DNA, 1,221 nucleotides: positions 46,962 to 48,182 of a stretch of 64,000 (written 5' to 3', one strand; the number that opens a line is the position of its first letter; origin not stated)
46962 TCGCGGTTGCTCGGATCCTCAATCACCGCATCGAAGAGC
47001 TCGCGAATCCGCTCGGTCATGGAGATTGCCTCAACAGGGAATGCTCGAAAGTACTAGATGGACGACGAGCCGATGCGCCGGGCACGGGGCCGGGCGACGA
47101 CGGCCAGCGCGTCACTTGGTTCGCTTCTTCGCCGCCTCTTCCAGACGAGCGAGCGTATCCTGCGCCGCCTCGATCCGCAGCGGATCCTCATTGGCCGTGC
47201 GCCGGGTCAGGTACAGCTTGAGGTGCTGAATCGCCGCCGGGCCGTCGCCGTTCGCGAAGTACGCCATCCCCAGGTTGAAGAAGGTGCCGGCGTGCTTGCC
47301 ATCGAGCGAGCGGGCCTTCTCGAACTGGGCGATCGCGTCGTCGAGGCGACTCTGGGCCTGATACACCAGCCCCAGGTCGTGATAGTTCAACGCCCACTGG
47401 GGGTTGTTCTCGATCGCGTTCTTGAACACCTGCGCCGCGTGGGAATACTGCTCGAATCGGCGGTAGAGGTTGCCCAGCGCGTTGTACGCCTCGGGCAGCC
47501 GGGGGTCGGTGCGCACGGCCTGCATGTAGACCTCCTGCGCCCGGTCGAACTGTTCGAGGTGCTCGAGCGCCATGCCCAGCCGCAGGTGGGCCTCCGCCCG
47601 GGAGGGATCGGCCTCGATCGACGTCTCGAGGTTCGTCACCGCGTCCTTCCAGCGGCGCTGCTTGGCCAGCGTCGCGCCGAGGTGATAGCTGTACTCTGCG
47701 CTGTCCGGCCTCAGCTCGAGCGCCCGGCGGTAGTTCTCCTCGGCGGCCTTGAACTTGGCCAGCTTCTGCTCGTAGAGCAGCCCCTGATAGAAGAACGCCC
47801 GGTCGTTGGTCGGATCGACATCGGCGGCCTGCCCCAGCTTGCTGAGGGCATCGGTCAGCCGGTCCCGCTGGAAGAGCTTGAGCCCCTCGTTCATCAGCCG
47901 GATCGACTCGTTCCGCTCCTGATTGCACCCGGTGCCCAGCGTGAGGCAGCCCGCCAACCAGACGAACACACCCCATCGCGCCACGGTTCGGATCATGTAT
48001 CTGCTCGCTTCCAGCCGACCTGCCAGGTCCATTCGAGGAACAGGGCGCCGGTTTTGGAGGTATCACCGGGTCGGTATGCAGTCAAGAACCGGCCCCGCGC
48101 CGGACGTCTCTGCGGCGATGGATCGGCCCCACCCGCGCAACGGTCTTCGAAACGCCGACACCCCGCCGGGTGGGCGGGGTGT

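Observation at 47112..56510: Glt G1-like gliding-motility gene cluster with non-canonical composition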

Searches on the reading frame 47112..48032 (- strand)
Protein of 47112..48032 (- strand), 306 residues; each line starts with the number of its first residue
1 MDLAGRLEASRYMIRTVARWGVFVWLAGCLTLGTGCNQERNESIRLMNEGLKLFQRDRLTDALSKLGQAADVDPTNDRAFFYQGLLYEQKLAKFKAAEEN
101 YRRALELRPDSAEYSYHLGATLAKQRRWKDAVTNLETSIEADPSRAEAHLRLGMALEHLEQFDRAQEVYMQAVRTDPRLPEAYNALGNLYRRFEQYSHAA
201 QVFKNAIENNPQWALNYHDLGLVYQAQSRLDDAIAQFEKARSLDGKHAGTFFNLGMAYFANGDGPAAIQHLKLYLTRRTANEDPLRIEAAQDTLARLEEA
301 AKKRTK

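Call 6: search_protein_families(library=pfam, proteins=[window:47112-48032:-], max_evalue=0.01)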
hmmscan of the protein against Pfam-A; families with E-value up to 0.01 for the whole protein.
window:47112-48032:- (306 aa): 25 families
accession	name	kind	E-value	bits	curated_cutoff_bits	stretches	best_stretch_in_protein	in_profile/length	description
PF13414.12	TPR_11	-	4.3e-35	119.6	26.8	6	93-125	9-41/42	TPR repeat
PF00515.34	TPR_1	-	2.4e-30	103.5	27.8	4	180-212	1-33/34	Tetratricopeptide repeat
PF07719.23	TPR_2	-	2.5e-30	102.5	27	3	146-178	1-33/34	Tetratricopeptide repeat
PF13431.12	TPR_17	-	1.5e-26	90.8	24.4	3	136-167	3-34/34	Tetratricopeptide repeat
PF13432.12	TPR_16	-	6.8e-25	87.6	32.7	4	219-278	2-61/65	Tetratricopeptide repeat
PF13181.12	TPR_8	-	8.1e-24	82.2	25.7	2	146-177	1-32/34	Tetratricopeptide repeat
PF13428.12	TPR_14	-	2.6e-19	68.2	23.5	2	147-189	2-44/44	Tetratricopeptide repeat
PF13424.12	TPR_12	-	2.3e-18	66.6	30.1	4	217-278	6-75/77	Tetratricopeptide repeat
PF14559.12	TPR_19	-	7.7e-17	61.8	25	3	122-188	1-67/68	Tetratricopeptide repeat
PF13176.12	TPR_7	-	2.3e-13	49.5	27.9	0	182-211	1-32/36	Tetratricopeptide repeat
PF13371.12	TPR_9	-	1.2e-12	48.1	35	2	159-212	8-61/73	Tetratricopeptide repeat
PF25063.1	ARM_TT21_C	-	2.2e-09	37.9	35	2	70-133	122-185/209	Tetratricopeptide repeat protein 21 C-terminal ARM domain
PF13174.12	TPR_6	-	2.5e-09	37.6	26.3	0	147-177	1-31/33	Tetratricopeptide repeat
PF13374.12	TPR_10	-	1.1e-08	35.2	27.5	0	217-241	5-29/42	Tetratricopeptide repeat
PF12895.13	ANAPC3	-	1.3e-07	32.2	27.2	1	74-137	20-81/82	Anaphase-promoting complex, cyclosome, subunit 3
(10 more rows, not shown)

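Call 7: search_protein_families(library=ncbifam, proteins=[window:47112-48032:-], max_evalue=0.01)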
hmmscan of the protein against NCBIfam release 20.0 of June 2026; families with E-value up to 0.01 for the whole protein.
window:47112-48032:- (306 aa): 37 families (the best 25 are shown)
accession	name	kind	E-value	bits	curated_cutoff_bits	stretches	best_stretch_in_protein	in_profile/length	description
NF040959.1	MamA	equivalog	5.8e-32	110.8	200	2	122-272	47-197/204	magnetosome protein MamA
NF033762.1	social_mot_Tgl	equivalog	3.1e-30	105.3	225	3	144-276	29-164/252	social motility TPR repeat lipoprotein Tgl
TIGR02521.1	type_IV_pilW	equivalog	5.7e-29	101.3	154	2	116-288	35-209/234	type IV pilus biogenesis/stability protein PilW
TIGR02917.1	PEP_TPR_lipo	equivalog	1.1e-19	69.9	312.2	1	55-297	545-784/899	XrtA/PEP-CTERM system TPR-repeat protein PrsT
TIGR02552.1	LcrH_SycD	equivalog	2.8e-17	62.7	104.8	3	126-209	32-115/136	SycD/LcrH family type III secretion system chaperone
NF008391.2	PRK11189.1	equivalog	4.6e-17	62.5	250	3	22-167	12-154/297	lipoprotein NlpI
NF033758.1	gliding_GltE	equivalog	2.2e-15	56.6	225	2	68-183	213-327/411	adventurous gliding motility TPR repeat lipoprotein GltE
NF033920.0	C39_PA2778_fam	equivalog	2.2e-14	53.5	150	3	150-243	160-253/255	PA2778 family cysteine peptidase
NF047371.1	FlcA_CTERM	equivalog_domain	1.1e-13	50.5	300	2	79-174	440-535/646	periplasmic flagellar collar protein FlcA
TIGR00540.1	TPR_hemY_coli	hypoth_equivalog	4e-12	45.6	142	2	97-172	311-385/385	heme biosynthesis-associated TPR protein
TIGR00990.1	3a0801s09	subfamily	6.7e-12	44.8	757.25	1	42-208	330-495/615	mitochondrial import receptor subunit TOM70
NF047507.1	TPR_BatC_Lepto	exception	1.6e-10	40.8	175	1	86-182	34-132/214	TPR repeat-containing protein BatC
TIGR02795.1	tol_pal_ybgF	equivalog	7.9e-10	39.4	90.1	1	93-185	17-115/119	tol-pal system protein YbgF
NF008757.0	PRK11788.1-5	equivalog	3.1e-09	36.5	363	1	97-277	126-311/388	lipopolysaccharide assembly protein LapB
NF053607.1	CHU_0125_OmpA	equivalog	3.1e-09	35.9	620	2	91-175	32-116/639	CHU_0125 family OmpA-like outer membrane integrity protein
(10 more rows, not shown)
